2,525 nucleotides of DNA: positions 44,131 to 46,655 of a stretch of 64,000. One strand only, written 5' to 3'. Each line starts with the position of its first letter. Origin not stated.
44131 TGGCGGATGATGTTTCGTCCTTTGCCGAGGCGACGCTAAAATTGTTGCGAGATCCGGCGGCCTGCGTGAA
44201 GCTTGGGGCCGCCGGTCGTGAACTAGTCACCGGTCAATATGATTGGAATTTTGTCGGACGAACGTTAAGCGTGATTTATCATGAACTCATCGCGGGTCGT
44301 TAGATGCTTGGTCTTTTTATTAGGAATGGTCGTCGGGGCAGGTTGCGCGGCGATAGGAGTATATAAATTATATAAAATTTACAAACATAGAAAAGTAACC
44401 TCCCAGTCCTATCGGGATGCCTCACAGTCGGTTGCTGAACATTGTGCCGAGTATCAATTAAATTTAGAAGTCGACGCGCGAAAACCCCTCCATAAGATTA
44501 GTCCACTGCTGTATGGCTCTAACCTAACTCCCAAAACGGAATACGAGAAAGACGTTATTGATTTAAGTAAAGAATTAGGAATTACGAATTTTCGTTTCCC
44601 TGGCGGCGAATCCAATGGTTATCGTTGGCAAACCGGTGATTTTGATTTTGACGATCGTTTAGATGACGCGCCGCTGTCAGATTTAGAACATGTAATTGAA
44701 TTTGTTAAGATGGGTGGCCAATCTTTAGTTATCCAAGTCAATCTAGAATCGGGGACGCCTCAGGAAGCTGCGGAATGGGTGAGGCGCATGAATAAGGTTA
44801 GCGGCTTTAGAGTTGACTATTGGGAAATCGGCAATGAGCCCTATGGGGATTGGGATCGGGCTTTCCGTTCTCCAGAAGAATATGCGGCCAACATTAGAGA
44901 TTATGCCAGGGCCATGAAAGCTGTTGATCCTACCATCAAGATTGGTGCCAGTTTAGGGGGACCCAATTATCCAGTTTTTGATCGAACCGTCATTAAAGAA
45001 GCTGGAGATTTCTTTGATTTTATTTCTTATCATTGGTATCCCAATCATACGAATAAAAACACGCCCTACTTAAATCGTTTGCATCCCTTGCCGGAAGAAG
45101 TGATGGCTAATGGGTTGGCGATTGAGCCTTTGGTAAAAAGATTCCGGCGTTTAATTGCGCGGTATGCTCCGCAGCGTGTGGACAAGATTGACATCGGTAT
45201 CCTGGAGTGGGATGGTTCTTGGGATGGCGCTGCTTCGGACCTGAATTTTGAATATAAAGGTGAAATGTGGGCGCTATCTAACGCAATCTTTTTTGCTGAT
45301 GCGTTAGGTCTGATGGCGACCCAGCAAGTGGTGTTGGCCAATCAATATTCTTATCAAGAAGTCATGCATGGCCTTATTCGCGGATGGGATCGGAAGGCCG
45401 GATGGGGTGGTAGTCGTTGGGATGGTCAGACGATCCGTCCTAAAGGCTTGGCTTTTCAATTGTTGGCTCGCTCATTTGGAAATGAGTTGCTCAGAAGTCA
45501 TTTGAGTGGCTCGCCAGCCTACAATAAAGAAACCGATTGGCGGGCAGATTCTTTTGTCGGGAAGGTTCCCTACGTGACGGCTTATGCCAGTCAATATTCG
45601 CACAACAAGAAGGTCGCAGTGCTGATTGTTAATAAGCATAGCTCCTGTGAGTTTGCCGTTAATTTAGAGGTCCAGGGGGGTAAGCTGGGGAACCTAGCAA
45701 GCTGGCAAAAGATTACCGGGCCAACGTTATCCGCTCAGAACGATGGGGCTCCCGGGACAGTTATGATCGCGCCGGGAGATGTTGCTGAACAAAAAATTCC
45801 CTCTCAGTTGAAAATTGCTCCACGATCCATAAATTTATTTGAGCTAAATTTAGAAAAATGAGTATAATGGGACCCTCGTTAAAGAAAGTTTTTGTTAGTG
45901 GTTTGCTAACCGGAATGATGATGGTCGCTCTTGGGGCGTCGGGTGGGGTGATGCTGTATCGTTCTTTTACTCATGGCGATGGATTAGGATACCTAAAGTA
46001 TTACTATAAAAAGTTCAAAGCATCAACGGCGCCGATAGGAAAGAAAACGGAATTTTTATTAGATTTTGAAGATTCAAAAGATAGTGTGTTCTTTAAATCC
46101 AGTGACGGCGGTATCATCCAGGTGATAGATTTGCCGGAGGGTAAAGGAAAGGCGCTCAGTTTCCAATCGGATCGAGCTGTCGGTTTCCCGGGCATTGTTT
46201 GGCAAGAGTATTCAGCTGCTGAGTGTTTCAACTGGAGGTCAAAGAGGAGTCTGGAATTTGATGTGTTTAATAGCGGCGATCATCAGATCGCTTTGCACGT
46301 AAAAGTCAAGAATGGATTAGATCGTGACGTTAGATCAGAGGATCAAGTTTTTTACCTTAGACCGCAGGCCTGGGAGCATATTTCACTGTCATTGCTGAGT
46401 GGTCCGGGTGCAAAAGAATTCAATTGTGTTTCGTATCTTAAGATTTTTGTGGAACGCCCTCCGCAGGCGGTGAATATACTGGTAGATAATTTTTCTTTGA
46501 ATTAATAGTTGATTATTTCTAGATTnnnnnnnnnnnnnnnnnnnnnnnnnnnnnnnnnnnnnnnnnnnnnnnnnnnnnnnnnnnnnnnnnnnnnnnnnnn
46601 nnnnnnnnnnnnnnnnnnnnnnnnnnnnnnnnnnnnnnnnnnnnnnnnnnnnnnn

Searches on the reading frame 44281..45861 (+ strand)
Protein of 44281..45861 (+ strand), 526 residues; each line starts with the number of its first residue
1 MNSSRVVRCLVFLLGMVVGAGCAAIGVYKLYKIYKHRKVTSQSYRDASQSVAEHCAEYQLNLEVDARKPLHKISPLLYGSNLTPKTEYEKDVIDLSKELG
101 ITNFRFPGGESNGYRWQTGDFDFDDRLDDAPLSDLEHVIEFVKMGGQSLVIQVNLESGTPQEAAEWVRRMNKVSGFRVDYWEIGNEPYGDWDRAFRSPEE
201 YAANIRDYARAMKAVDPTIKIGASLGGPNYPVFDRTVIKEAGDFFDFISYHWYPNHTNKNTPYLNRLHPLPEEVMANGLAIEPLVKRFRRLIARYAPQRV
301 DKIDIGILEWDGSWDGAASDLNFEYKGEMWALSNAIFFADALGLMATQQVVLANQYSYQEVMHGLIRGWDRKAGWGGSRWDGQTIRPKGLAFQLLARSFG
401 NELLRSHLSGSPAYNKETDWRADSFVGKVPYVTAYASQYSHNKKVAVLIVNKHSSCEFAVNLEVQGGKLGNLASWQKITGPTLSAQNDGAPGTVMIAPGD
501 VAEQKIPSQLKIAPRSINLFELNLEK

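Call 11: search_protein_families(library=pfam, proteins=[window:44281-45861:+], max_evalue=0.001)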
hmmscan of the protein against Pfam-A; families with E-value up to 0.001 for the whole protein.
window:44281-45861:+ (526 aa): 0 families

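Call 47: search_protein_families(library=ncbifam, proteins=[window:44281-45861:+], max_evalue=0.01)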
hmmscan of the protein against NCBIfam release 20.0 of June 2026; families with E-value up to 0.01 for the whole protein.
window:44281-45861:+ (526 aa): 2 families
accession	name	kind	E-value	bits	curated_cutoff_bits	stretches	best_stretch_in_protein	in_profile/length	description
NF051901.1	ArabsyFurArfAAgro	equivalog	3.3e-23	82.4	625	2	88-266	49-257/502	arabinosylfuranosidase ArfA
NF041873.1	EPS_EpsB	equivalog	0.0055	15.1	1250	0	54-119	158-220/671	GH44 family glycoside hydrolase EpsB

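Call 91: search_protein_families(library=pfam, proteins=[window:44281-45861:+], max_evalue=1)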
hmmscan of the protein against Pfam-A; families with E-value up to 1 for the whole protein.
window:44281-45861:+ (526 aa): 1 family
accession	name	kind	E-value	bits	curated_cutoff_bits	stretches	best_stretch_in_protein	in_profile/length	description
PF01229.23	Glyco_hydro_39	-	0.0046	16.3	26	1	181-298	152-264/472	Glycosyl hydrolases family 39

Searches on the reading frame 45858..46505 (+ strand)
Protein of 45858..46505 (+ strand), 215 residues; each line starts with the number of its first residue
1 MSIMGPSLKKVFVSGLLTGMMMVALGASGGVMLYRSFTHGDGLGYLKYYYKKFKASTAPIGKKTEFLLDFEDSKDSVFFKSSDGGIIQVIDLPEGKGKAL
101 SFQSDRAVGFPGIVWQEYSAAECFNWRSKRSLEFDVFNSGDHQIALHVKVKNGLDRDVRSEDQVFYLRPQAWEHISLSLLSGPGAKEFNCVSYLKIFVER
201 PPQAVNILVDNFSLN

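Call 11: search_protein_families(library=pfam, proteins=[window:45858-46505:+], max_evalue=0.001)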
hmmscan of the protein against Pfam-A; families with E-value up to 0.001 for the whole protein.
window:45858-46505:+ (215 aa): 0 families

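Call 47: search_protein_families(library=ncbifam, proteins=[window:45858-46505:+], max_evalue=0.01)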
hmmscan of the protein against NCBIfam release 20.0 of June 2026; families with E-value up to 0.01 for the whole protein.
window:45858-46505:+ (215 aa): 0 families

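Call 91: search_protein_families(library=pfam, proteins=[window:45858-46505:+], max_evalue=1)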
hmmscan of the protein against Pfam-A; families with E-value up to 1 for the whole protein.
window:45858-46505:+ (215 aa): 1 family
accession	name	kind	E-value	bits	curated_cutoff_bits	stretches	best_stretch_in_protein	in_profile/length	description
PF07738.19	Sad1_UNC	-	0.054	14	22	1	133-197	62-129/132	Sad1 / UNC-like C-terminal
